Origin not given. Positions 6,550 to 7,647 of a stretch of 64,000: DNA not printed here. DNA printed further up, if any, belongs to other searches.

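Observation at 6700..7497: Cys-less paralog of the radical-SAM MqnC/MqnE enzyme inside the futalosine menaquinone operon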

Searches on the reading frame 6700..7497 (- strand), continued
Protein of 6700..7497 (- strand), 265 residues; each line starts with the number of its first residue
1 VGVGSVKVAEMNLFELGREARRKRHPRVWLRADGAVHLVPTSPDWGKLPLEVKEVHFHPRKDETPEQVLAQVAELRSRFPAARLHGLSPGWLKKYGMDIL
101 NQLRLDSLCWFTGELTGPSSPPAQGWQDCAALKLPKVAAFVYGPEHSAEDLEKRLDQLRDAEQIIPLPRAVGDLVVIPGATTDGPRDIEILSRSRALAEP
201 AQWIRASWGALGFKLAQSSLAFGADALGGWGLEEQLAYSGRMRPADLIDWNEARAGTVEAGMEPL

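Call 38: find_encoding_contigs(protein=P0048, flank=10000, max_places=2)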
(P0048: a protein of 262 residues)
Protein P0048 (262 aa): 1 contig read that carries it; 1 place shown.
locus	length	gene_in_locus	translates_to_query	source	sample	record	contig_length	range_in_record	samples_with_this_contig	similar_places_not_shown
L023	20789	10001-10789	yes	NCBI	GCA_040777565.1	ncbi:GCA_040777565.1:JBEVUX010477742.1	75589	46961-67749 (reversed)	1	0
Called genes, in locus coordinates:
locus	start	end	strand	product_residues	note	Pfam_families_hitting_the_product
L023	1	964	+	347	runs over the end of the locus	PF00581:Rhodanese (weak), PF01106:NifU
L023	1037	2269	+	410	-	PF04551:GcpE, PF26540:GcpE_C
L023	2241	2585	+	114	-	-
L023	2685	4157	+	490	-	PF00883:Peptidase_M17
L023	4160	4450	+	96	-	-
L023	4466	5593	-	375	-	PF21016:RlmN_N, PF04055:Radical_SAM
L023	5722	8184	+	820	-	-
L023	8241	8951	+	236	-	PF00849:PseudoU_synth_2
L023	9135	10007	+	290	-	PF01040:UbiA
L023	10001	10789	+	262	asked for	-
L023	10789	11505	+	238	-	PF02621:VitK2_biosynth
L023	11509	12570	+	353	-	PF04055:Radical_SAM, PF19288:CofH_C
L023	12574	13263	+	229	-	PF01209:Ubie_methyltran, PF13489:Methyltransf_23, PF01728:FtsJ (faint), PF08241:Methyltransf_11, PF08242:Methyltransf_12, PF13649:Methyltransf_25, PF13847:Methyltransf_31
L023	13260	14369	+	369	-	PF03702:AnmK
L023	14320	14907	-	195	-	PF00293:NUDIX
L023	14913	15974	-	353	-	PF00005:ABC_tran, PF02463:SMC_N (faint), PF13304:AAA_21, PF13732:DrrA1-3_C (weak)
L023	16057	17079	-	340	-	PF02558:ApbA, PF08546:ApbA_C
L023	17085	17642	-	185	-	PF08207:EFP_N, PF01132:EFP, PF09285:Elong-fact-P_C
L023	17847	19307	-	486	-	PF16697:Yop-YscD_cpl, PF00498:FHA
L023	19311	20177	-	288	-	PF12773:DZR (faint), PF13240:Zn_Ribbon_1 (faint), PF16697:Yop-YscD_cpl, PF00498:FHA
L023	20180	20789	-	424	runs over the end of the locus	PF00092:VWA, PF13519:VWA_2, PF13768:VWA_3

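Call 43: find_homologous_proteins(query=P0057, max_evalue=0.00001)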
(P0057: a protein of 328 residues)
Query P0057 (328 aa): 147 proteins with E <= 0.00001 among 8000 candidates; the best 120 are listed.
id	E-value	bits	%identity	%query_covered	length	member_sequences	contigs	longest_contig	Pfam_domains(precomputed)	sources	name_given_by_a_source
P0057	6.6e-210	714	100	100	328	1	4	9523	PF19288.5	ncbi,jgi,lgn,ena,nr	ncbi:MAG: hypothetical protein FJX76_13525 [Armatimonadetes bacterium]|nr:hypothetical protein [Arma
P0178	3.2e-95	337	53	98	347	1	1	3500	-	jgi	-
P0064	5.1e-80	287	46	99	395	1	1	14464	PF19288.5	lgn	-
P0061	6.3e-78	281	46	97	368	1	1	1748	PF19288.5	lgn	-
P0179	4.4e-76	274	47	97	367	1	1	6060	PF19288.5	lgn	-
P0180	1.6e-75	273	47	96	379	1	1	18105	PF19288.5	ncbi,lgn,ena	-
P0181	2.5e-75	272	46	98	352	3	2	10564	PF19288.5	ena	-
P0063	3.2e-74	268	43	97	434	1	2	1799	PF19288.5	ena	-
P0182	2.9e-73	265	46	95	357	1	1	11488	PF19288.5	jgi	jgi:aminodeoxyfutalosine synthase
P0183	9.9e-73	263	46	97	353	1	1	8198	PF19288.5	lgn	-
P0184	1.1e-72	263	44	100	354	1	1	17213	PF19288.5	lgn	-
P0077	2.4e-68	249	44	97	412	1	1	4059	PF19288.5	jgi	jgi:aminodeoxyfutalosine synthase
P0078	2.3e-67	246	42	96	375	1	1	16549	PF19288.5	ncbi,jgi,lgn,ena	jgi:aminodeoxyfutalosine synthase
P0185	1.0e-31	129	33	92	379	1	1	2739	PF04055.28,PF19288.5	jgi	jgi:aminodeoxyfutalosine synthase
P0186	4.9e-31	126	31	94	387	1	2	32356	PF04055.28,PF19288.5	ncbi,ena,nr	ncbi:MAG: aminofutalosine synthase MqnE [Proteobacteria bacterium]|nr:aminofutalosine synthase MqnE 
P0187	6.3e-31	126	30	92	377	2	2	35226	PF04055.28,PF19288.5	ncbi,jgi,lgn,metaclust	metaclust:\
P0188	1.5e-30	125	31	98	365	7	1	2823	PF04055.28,PF19288.5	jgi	jgi:aminodeoxyfutalosine synthase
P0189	3.1e-30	124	29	96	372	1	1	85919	PF04055.28,PF19288.5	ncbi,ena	-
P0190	4.6e-30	123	29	99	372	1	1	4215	PF04055.28,PF19288.5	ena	-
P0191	6.5e-30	123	29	99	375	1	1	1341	PF04055.28,PF19288.5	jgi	-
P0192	7.2e-30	123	32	91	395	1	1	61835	PF04055.28,PF19288.5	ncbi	-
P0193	1.4e-29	122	29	93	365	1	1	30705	PF04055.28,PF19288.5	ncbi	-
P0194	1.8e-29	121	29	99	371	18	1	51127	PF04055.28,PF19288.5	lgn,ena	-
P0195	2.5e-29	121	30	99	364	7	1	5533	PF04055.28,PF19288.5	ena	-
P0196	1.0e-28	119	30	99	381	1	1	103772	PF04055.28,PF19288.5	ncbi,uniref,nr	ncbi:aminofutalosine synthase MqnE [Paludisphaera rhizosphaerae]|uniref:aminofutalosine synthase Mqn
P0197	1.2e-28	119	31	92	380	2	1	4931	PF04055.28,PF19288.5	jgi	jgi:aminodeoxyfutalosine synthase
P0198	1.4e-28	118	30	98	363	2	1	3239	PF04055.28,PF19288.5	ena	-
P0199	1.5e-28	118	30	91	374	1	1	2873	PF04055.28,PF19288.5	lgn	-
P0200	2.4e-28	118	30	99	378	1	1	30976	PF04055.28,PF19288.5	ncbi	-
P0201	4.7e-28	117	30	95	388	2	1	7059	PF04055.28,PF19288.5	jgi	jgi:aminodeoxyfutalosine synthase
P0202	5.5e-28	116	29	98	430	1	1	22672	PF04055.28,PF19288.5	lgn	-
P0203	6.7e-28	116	29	96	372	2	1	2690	PF04055.28,PF19288.5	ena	-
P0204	7.5e-28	116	32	95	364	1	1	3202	PF04055.28,PF19288.5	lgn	-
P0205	2.2e-27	114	31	84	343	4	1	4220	PF04055.28,PF19288.5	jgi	jgi:cyclic dehypoxanthinyl futalosine synthase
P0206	3.9e-27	114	30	98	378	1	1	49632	PF04055.28,PF19288.5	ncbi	-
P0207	9.2e-27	112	27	95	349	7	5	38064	PF04055.28,PF19288.5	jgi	jgi:aminodeoxyfutalosine synthase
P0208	1.1e-26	112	30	81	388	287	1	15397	PF04055.28,PF19288.5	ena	-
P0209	1.4e-26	112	29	91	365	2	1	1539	PF04055.28,PF19288.5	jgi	jgi:aminodeoxyfutalosine synthase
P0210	2.2e-26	111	31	83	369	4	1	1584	PF04055.28,PF19288.5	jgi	-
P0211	3.5e-26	111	33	78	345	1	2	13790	PF04055.28,PF19288.5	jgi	jgi:cyclic dehypoxanthinyl futalosine synthase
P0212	3.7e-26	110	27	97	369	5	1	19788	PF04055.28,PF19288.5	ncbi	-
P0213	3.8e-26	110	31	81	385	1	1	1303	PF04055.28,PF19288.5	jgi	jgi:aminodeoxyfutalosine synthase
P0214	4.2e-26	110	28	96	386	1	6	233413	PF04055.28,PF19288.5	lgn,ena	-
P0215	4.8e-26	110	29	98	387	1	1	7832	PF04055.28,PF19288.5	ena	-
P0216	5.9e-26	110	30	96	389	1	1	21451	PF04055.28,PF19288.5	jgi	jgi:aminodeoxyfutalosine synthase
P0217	6.3e-26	110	29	98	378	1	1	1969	PF04055.28,PF19288.5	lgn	-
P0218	7.6e-26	109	28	89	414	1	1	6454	PF04055.28,PF19288.5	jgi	jgi:aminodeoxyfutalosine synthase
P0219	7.8e-26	109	28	98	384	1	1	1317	PF04055.28,PF19288.5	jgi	jgi:aminodeoxyfutalosine synthase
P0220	8.3e-26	109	29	89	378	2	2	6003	PF04055.28,PF19288.5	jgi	jgi:aminodeoxyfutalosine synthase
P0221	1.1e-25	109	30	97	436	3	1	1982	PF04055.28,PF19288.5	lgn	-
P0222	1.5e-25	108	33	78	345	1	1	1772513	PF04055.28,PF19288.5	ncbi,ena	-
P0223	4.7e-25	107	30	97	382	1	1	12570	PF04055.28,PF19288.5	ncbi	ncbi:MAG: aminofutalosine synthase MqnE [Terriglobia bacterium]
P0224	5.8e-25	107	30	92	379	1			PF04055.28,PF19288.5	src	-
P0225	6.5e-25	106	29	92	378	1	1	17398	PF04055.28,PF19288.5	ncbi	-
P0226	7.8e-25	106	29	100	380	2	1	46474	PF04055.28,PF19288.5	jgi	jgi:aminodeoxyfutalosine synthase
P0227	7.8e-25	106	33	79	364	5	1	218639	PF04055.28,PF19288.5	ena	-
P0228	9.6e-25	106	33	76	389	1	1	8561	PF04055.28,PF19288.5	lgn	-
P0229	1.0e-24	106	30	97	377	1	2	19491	PF04055.28,PF19288.5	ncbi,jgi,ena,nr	ncbi:MAG: aminofutalosine synthase MqnE [Acidobacteriota bacterium]|nr:aminofutalosine synthase MqnE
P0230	1.1e-24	106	29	85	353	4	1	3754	PF04055.28,PF19288.5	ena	-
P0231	1.1e-24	106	30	87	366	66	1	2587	PF04055.28,PF19288.5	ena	-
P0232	1.2e-24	105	28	83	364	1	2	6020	PF04055.28,PF19288.5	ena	-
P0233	1.3e-24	105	30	98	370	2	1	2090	PF04055.28,PF19288.5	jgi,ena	-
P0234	1.5e-24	105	28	97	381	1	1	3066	PF04055.28,PF19288.5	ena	-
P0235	2.4e-24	104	28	97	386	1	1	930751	PF04055.28,PF19288.5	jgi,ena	-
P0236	2.6e-24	104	31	91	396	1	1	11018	PF04055.28,PF19288.5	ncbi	ncbi:MAG TPA: CofH family radical SAM protein [Candidatus Obscuribacterales bacterium]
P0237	3.0e-24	104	27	97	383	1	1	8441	PF04055.28,PF19288.5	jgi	jgi:aminodeoxyfutalosine synthase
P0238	3.9e-24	104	30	82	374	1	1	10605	PF04055.28,PF19288.5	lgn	-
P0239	4.3e-24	104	28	88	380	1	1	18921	PF04055.28,PF19288.5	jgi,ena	-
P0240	4.8e-24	103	27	96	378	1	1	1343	PF04055.28,PF19288.5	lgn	-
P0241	6.8e-24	103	29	92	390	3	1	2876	PF04055.28,PF19288.5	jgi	jgi:aminodeoxyfutalosine synthase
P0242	1.1e-23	102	27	96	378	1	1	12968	PF04055.28,PF19288.5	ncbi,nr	ncbi:MAG TPA: aminofutalosine synthase MqnE [Terriglobia bacterium]|nr:aminofutalosine synthase MqnE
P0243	1.4e-23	102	30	84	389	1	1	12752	PF04055.28,PF19288.5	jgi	jgi:aminodeoxyfutalosine synthase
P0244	1.9e-23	101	32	79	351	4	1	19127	PF04055.28,PF19288.5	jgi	jgi:cyclic dehypoxanthinyl futalosine synthase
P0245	2.2e-23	101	28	96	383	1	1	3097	PF04055.28,PF19288.5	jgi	jgi:aminodeoxyfutalosine synthase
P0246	2.4e-23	101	31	96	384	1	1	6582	PF04055.28,PF19288.5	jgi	jgi:aminodeoxyfutalosine synthase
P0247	2.5e-23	101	30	75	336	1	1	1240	PF04055.28,PF19288.5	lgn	-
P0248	2.9e-23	101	27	91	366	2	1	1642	PF04055.28,PF19288.5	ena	-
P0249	3.0e-23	101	30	92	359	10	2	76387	PF04055.28,PF19288.5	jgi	-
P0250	5.0e-23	100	29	98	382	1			PF04055.28,PF19288.5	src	-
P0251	8.6e-23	99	34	63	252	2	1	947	PF04055.28,PF19288.5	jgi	jgi:aminodeoxyfutalosine synthase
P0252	9.6e-23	99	32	82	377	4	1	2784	PF04055.28,PF19288.5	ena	-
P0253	1.3e-22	99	37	59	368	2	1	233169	PF04055.28,PF19288.5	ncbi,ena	-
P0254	1.4e-22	99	28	81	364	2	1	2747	PF04055.28,PF19288.5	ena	-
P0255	1.4e-22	99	35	65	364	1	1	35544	PF04055.28,PF19288.5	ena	-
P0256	1.5e-22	99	29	81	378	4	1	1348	PF04055.28,PF19288.5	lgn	-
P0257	1.6e-22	99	29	84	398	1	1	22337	PF04055.28,PF19288.5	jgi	jgi:aminodeoxyfutalosine synthase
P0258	1.8e-22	98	29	80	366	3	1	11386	PF04055.28,PF19288.5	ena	-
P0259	1.9e-22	98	38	52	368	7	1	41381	PF04055.28,PF19288.5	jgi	jgi:cyclic dehypoxanthinyl futalosine synthase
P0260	2.0e-22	98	30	78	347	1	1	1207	PF04055.28,PF19288.5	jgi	jgi:cyclic dehypoxanthinyl futalosine synthase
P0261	2.2e-22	98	28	97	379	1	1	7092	PF04055.28,PF19288.5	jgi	jgi:aminodeoxyfutalosine synthase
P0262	2.6e-22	98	29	81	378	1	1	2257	PF04055.28,PF19288.5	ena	-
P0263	2.7e-22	98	27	96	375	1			PF04055.28,PF19288.5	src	-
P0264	3.1e-22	98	29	78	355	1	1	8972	PF04055.28,PF19288.5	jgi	jgi:cyclic dehypoxanthinyl futalosine synthase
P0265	3.6e-22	97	32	71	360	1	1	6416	PF04055.28,PF19288.5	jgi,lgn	jgi:cyclic dehypoxanthinyl futalosine synthase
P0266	3.8e-22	97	26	99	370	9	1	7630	PF04055.28,PF19288.5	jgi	jgi:aminodeoxyfutalosine synthase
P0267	4.3e-22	97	28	98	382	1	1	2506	PF04055.28,PF19288.5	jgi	jgi:aminodeoxyfutalosine synthase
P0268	4.3e-22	97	36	59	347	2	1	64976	PF04055.28,PF19288.5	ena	-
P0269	6.3e-22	97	26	98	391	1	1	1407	PF04055.28,PF19288.5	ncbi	-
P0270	8.4e-22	96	29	93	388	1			PF04055.28,PF19288.5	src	-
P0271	9.4e-22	96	30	90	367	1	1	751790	PF04055.28,PF19288.5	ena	-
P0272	1.0e-21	96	28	99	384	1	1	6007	PF04055.28,PF19288.5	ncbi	-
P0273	1.1e-21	96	31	84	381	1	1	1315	PF04055.28,PF19288.5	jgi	jgi:aminodeoxyfutalosine synthase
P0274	1.4e-21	95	31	80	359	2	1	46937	PF04055.28,PF19288.5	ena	-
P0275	2.7e-21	94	29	81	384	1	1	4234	PF04055.28,PF19288.5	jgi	jgi:aminodeoxyfutalosine synthase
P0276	3.1e-21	94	28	81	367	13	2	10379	PF04055.28,PF19288.5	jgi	-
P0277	4.6e-21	94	26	90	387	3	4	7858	PF04055.28,PF19288.5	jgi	jgi:aminodeoxyfutalosine synthase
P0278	5.0e-21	94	32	78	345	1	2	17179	PF04055.28,PF19288.5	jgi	jgi:cyclic dehypoxanthinyl futalosine synthase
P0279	5.3e-21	93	26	98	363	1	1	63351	PF04055.28,PF19288.5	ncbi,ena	-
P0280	6.3e-21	93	28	81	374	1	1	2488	PF04055.28,PF19288.5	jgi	jgi:aminodeoxyfutalosine synthase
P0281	9.9e-21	93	25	95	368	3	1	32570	PF04055.28,PF19288.5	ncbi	-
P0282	1.1e-20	92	27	96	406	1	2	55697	PF04055.28,PF19288.5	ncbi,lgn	-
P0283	1.2e-20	92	24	98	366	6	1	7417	PF04055.28,PF19288.5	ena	-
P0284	1.2e-20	92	28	96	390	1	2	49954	PF04055.28,PF19288.5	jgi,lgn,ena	-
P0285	2.2e-20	91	27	97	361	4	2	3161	PF04055.28,PF19288.5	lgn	-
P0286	4.5e-20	90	27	85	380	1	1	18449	PF04055.28,PF19288.5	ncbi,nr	ncbi:MAG TPA: cyclic dehypoxanthinyl futalosine synthase [Pyrinomonadaceae bacterium]|nr:cyclic dehy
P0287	4.7e-20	90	27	98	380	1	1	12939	PF04055.28,PF19288.5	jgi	jgi:aminodeoxyfutalosine synthase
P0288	5.7e-20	90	28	83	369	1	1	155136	PF04055.28,PF19288.5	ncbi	ncbi:MAG: aminofutalosine synthase MqnE [Vicinamibacterales bacterium]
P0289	6.4e-20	90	29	81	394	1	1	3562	PF04055.28,PF19288.5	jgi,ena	-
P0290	8.2e-20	90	27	98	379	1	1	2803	PF04055.28,PF19288.5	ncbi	-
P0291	1.4e-19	89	24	95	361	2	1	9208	PF04055.28,PF19288.5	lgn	-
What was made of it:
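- The nearest canonical relatives of Y are mostly annotated MqnE (call 43).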

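Call 44: find_encoding_contigs(protein=P0180, flank=10000, max_places=1)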
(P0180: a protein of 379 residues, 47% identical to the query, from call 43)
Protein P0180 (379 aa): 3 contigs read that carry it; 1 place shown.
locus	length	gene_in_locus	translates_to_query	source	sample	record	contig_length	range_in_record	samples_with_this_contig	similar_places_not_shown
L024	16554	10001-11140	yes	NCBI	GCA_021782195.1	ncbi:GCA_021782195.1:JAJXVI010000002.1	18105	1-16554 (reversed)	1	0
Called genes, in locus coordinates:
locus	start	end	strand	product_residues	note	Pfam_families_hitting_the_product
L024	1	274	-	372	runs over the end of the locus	-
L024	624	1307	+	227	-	-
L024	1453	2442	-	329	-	PF00296:Bac_luciferase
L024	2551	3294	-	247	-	PF01996:F420_ligase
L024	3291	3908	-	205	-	PF01983:CofC, PF12804:NTP_transf_3 (weak)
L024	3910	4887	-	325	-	PF01933:CofD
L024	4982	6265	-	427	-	-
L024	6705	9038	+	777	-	PF01694:Rhomboid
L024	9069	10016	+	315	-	PF01040:UbiA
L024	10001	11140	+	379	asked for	PF19288:CofH_C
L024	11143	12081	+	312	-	PF02621:VitK2_biosynth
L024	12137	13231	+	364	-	PF04055:Radical_SAM, PF19288:CofH_C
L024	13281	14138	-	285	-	PF00106:adh_short, PF13561:adh_short_C2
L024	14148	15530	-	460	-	PF00817:IMS, PF11798:IMS_HHH, PF10391:DNA_pol_lambd_f (weak), PF11799:IMS_C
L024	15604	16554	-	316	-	?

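Call 45: find_encoding_contigs(protein=P0078, flank=10000, max_places=1)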
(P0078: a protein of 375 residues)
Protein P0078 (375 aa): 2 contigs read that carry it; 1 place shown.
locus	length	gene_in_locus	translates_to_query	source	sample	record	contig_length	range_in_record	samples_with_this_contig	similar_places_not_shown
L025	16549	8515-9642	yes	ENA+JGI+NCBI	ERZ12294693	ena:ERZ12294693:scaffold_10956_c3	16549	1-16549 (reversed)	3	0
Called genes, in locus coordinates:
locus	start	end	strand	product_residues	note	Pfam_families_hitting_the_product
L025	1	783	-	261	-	?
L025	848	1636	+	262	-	PF01965:DJ-1_PfpI, PF17124:ThiJ_like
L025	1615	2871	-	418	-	-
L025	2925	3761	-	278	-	-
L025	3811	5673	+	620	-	PF20695:UbiD_N, PF01977:UbiD, PF20696:UbiD_C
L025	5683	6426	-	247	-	-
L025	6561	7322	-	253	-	-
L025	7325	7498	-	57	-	-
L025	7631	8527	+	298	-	PF01040:UbiA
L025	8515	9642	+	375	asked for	PF19288:CofH_C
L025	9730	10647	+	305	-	PF02621:VitK2_biosynth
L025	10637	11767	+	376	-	PF04055:Radical_SAM, PF19288:CofH_C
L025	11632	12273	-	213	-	-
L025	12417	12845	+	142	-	-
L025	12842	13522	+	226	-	-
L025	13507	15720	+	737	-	-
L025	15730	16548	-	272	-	?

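Call 56: find_encoding_contigs(protein=P0060, flank=10000, max_places=2)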
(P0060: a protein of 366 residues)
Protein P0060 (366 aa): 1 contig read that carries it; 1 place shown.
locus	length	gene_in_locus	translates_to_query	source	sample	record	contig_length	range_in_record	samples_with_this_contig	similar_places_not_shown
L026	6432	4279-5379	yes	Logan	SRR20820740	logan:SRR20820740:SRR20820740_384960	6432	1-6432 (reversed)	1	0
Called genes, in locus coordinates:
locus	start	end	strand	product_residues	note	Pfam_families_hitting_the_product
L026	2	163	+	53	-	?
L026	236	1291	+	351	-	PF05496:RuvB_N, PF00004:AAA, PF07728:AAA_5 (faint), PF17864:AAA_lid_4, PF05491:WHD_RuvB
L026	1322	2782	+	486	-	PF20695:UbiD_N, PF01977:UbiD, PF20696:UbiD_C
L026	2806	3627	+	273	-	PF01040:UbiA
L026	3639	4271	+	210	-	PF02441:Flavoprotein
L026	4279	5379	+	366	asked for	PF04055:Radical_SAM, PF19288:CofH_C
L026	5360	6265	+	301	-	PF02621:VitK2_biosynth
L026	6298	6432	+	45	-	?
